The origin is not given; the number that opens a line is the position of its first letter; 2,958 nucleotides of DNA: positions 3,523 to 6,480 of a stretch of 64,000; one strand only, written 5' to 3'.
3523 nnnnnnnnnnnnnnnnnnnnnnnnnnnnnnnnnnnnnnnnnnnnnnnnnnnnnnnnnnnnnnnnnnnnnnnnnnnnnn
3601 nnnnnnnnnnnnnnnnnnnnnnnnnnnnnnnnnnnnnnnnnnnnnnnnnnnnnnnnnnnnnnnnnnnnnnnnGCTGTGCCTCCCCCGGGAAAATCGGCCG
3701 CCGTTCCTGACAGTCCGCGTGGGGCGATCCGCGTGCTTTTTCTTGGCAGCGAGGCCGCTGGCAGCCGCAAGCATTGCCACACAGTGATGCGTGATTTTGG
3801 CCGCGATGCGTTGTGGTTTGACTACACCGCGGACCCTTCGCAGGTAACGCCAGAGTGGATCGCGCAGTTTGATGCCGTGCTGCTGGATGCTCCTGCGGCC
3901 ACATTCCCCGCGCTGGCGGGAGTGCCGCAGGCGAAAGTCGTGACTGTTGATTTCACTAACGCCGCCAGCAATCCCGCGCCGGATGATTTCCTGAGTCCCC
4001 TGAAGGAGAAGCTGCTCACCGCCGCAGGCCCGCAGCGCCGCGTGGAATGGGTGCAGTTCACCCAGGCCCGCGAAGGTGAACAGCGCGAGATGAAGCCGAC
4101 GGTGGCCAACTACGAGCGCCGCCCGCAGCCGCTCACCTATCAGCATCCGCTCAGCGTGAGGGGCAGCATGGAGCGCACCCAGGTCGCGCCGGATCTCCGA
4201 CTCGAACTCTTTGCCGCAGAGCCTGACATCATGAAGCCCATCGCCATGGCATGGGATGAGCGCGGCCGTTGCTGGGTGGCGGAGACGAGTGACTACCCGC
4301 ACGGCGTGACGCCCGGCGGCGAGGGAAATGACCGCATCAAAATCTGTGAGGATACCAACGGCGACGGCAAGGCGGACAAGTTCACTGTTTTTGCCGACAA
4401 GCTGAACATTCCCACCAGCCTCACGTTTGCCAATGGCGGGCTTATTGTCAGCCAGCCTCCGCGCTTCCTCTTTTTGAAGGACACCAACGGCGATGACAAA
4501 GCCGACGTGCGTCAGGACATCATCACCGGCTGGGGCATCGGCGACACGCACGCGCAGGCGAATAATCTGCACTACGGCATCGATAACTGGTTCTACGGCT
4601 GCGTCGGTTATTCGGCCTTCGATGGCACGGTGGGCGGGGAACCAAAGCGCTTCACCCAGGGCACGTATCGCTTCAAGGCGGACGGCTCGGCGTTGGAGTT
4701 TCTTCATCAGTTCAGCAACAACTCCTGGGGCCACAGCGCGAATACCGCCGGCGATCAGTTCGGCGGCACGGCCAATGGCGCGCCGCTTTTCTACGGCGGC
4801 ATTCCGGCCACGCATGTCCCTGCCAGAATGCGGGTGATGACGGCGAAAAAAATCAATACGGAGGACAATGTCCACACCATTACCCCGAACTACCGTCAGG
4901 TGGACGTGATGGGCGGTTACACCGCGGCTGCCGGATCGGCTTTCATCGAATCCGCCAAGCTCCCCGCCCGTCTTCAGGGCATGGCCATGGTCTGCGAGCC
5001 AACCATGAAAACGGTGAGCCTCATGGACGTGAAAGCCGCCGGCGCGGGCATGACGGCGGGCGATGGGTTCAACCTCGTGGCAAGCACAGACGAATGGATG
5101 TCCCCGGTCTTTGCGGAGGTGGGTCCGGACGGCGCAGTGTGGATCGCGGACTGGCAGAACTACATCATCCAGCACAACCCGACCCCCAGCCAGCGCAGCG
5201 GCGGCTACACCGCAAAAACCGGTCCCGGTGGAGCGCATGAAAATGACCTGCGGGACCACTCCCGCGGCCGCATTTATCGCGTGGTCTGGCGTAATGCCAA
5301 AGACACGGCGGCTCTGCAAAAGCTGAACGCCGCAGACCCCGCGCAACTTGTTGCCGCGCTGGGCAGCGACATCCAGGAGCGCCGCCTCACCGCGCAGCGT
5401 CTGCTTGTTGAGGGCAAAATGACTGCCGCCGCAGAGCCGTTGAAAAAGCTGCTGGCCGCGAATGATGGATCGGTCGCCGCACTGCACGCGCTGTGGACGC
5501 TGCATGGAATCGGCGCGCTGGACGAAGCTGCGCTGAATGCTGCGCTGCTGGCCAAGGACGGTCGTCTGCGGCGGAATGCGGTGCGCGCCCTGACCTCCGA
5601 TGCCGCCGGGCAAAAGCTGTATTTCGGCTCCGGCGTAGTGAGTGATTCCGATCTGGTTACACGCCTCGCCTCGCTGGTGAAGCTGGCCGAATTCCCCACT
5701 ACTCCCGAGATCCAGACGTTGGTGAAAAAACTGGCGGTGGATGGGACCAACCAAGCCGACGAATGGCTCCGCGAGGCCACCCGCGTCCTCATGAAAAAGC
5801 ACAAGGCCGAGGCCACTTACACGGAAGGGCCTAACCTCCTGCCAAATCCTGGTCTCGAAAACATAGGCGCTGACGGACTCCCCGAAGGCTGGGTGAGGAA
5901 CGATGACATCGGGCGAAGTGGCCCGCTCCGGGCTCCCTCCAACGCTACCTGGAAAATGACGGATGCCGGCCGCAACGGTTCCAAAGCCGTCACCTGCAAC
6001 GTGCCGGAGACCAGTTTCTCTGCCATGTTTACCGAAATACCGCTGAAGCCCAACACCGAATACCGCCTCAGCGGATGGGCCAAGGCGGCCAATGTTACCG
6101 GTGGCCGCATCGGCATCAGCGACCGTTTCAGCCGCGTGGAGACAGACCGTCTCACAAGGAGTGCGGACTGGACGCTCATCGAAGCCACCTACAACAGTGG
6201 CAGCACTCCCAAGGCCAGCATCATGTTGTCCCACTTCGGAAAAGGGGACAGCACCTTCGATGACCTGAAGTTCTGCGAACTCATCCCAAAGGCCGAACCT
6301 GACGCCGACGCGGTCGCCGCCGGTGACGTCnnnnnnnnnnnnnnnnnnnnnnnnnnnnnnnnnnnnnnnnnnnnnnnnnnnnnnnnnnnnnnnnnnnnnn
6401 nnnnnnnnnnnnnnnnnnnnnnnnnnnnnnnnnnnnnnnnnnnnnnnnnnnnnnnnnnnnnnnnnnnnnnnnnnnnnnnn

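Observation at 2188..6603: Carbohydrate esterase physically fused to a PVC-type dehydrogenase / HEAT / CBM / cytochrome c protein inside a xylan operon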

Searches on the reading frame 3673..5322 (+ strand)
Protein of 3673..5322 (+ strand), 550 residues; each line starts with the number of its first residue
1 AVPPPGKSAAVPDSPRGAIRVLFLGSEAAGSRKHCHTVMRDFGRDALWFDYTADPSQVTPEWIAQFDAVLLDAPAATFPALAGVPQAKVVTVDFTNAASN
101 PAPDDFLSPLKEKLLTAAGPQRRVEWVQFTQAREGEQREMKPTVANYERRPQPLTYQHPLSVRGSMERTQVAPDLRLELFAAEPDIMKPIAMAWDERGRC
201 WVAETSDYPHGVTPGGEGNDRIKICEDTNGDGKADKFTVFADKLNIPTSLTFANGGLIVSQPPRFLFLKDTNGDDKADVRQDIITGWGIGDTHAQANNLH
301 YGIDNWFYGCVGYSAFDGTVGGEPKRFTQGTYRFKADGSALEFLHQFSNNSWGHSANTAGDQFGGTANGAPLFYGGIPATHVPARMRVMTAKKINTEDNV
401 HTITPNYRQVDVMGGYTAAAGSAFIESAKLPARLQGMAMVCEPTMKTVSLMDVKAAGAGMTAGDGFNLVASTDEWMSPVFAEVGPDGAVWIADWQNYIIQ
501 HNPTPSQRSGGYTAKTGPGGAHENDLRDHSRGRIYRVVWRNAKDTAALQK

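Call 52: predict_structure(alignment_id=A2)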
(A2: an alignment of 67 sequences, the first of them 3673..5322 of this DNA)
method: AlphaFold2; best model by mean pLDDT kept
length: 550 residues; sequences in the alignment: 67
mean_pLDDT: 84.4   pTM: 0.87
mean pLDDT of the five models: 84.4, 81.8, 79.9, 78.5, 73.6
residues with pLDDT >= 90: 249; 70-90: 235; 50-70: 47; < 50: 19
segments of 3 or more residues with pLDDT < 50: 1-15, 410-412
pLDDT, mean of each block of 10 residues (from residue 1): 39 64 90 91 93 91 94 97 97 88 93 98 95 91 75 82 93 92 93 91 88 85 94 94 92 92 93 97 87 70 84 86 87 90 78 74 77 70 71 82 73 64 83 90 88 87 89 90 91 82 71 74 77 93 59
secondary structure, 60 per line:
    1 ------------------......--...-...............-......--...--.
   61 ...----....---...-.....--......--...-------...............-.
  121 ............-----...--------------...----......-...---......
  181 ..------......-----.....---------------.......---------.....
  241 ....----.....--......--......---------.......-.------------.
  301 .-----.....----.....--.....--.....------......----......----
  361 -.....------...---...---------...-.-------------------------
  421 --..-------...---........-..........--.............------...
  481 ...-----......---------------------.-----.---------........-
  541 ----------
elements in order: E19-24 H31-45 E47-52 H60-63 E68-71 H79-83 E89-91 H104-118 H120-132 E138-140 E155-157 H162-167 E169-171 E175-182 E189-194 E200-204 E220-226 E236-244 E249-253 E256-261 E264-269 E279-285 E307-311 E316-320 E323-327 E330-334 E341-346 E351-356 E362-366 E373-375 E391-393 E438-442 E447-456 E459-471 E478-483 E489-494 E532-539

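Call 55: fold_search(model_id=the predicted structure, library=pdb)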
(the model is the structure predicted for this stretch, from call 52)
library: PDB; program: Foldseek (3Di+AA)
matches with E <= 10: 1261; with E <= 0.001: 322
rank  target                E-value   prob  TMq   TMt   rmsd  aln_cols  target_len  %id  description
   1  5min_A                3.5e-10  1.00  0.40  0.48   9.8       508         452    9  Apo form of the soluble PQQ-dependent Glucose Dehydrogenase from Acinetobacter calcoaceticus (released 2017-12-20)
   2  1cq1_B                4.2e-10  1.00  0.42  0.51  10.1       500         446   10  Soluble Quinoprotein Glucose Dehydrogenase from Acinetobacter Calcoaceticus in Complex with PQQH2 and Glucose (released 2000-02-04)
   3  2ism_B                1.1e-09  1.00  0.36  0.57   9.6       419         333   11  Crystal structure of the putative oxidoreductase (glucose dehydrogenase) (TTHA0570) from thermus theromophilus HB8 (released 2007-11-13)
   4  3ho4_A                2.8e-09  1.00  0.41  0.51   7.0       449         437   11  Crystal structure of Hedgehog-interacting protein (HHIP) (released 2009-06-23)
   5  1qbi_B                3.7e-09  1.00  0.41  0.50  10.4       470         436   10  SOLUBLE QUINOPROTEIN GLUCOSE DEHYDROGENASE FROM ACINETOBACTER CALCOACETICUS (released 2000-02-25)
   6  8re0_A                3.7e-09  1.00  0.40  0.48   9.5       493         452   10  Soluble glucose dehydrogenase from acinetobacter calcoaceticus - double mutant pH8 (released 2024-05-08)
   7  1c9u_A                4.2e-09  1.00  0.41  0.50  10.0       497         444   10  CRYSTAL STRUCTURE OF THE SOLUBLE QUINOPROTEIN GLUCOSE DEHYDROGENASE IN COMPLEX WITH PQQ (released 2000-02-04)
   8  1qbi_A                4.4e-09  1.00  0.39  0.48  10.5       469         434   11  SOLUBLE QUINOPROTEIN GLUCOSE DEHYDROGENASE FROM ACINETOBACTER CALCOACETICUS (released 2000-02-25)
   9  6jt5                  5.9e-09  1.00  0.38  0.50  11.4       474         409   12  Crystal structure of PQQ doamin of Pyranose Dehydrogenase from Coprinopsis cinerea: apo-from (released 2019-11-06)
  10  5min_B                5.9e-09  1.00  0.41  0.49  10.7       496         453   10  Apo form of the soluble PQQ-dependent Glucose Dehydrogenase from Acinetobacter calcoaceticus (released 2017-12-20)
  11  1cru_A                1.1e-08  1.00  0.41  0.49   9.7       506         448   10  SOLUBLE QUINOPROTEIN GLUCOSE DEHYDROGENASE FROM ACINETOBACTER CALCOACETICUS IN COMPLEX WITH PQQ AND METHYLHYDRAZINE (released 2000-03-01)
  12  1c9u_B                1.4e-08  1.00  0.38  0.46  11.2       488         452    9  CRYSTAL STRUCTURE OF THE SOLUBLE QUINOPROTEIN GLUCOSE DEHYDROGENASE IN COMPLEX WITH PQQ (released 2000-02-04)
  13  3das                  1.6e-08  1.00  0.33  0.52  10.6       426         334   12  Structure of the PQQ-bound form of Aldose Sugar Dehydrogenase (Adh) from Streptomyces coelicolor (released 2009-06-02)
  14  3a9g_A                3.2e-08  1.00  0.36  0.57   9.8       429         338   11  Crystal Structure of PQQ-dependent sugar dehydrogenase apo-form (released 2010-09-08)
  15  2wfx_B                4.7e-08  1.00  0.41  0.52   5.4       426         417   10  Crystal structure of the complex between human hedgehog-interacting protein HIP and Sonic Hedgehog in the presence of  (released 2009-06-30)
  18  6i1q_A                1.5e-07  1.00  0.33  0.44  13.9       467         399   11  Iodide structure of Trichoderma reesei Carbohydrate-Active Enzymes Family AA12 (released 2019-11-13)
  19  2g8s_B                1.5e-07  1.00  0.38  0.58   8.1       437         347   11  Crystal structure of the soluble Aldose sugar dehydrogenase (Asd) from Escherichia coli in the apo-form (released 2006-08-08)
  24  2g8s_A                2.9e-07  1.00  0.39  0.58   8.0       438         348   11  Crystal structure of the soluble Aldose sugar dehydrogenase (Asd) from Escherichia coli in the apo-form (released 2006-08-08)
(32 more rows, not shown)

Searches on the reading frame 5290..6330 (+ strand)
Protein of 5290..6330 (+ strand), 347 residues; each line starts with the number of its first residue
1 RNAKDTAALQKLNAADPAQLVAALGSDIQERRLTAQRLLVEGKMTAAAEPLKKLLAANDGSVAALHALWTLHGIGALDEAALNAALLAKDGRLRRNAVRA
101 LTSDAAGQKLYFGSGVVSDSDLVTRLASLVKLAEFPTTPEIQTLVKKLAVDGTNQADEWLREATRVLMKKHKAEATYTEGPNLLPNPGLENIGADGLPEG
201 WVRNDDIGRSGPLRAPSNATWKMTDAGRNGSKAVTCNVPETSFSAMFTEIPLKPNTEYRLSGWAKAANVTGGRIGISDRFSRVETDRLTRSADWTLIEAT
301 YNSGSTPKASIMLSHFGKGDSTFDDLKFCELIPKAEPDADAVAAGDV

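Call 36: search_protein_families(library=pfam, proteins=[window:5290-6330:+], max_evalue=10)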
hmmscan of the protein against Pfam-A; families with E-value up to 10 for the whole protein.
window:5290-6330:+ (347 aa): 4 families
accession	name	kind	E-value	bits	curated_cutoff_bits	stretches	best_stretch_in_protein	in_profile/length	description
PF02018.23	CBM_4_9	-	0.0002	22.2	25.9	1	249-312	56-127/136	Carbohydrate binding domain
PF25235.1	DUF7850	-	0.019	16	27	1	184-270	5-92/165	Domain of unknown function (DUF7850)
PF22637.2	CBM_4_9_1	-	0.054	14.2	27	1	241-326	54-146/148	BppA domain 1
PF13646.12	HEAT_2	-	2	9.2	27.7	1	86-149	8-72/88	HEAT repeats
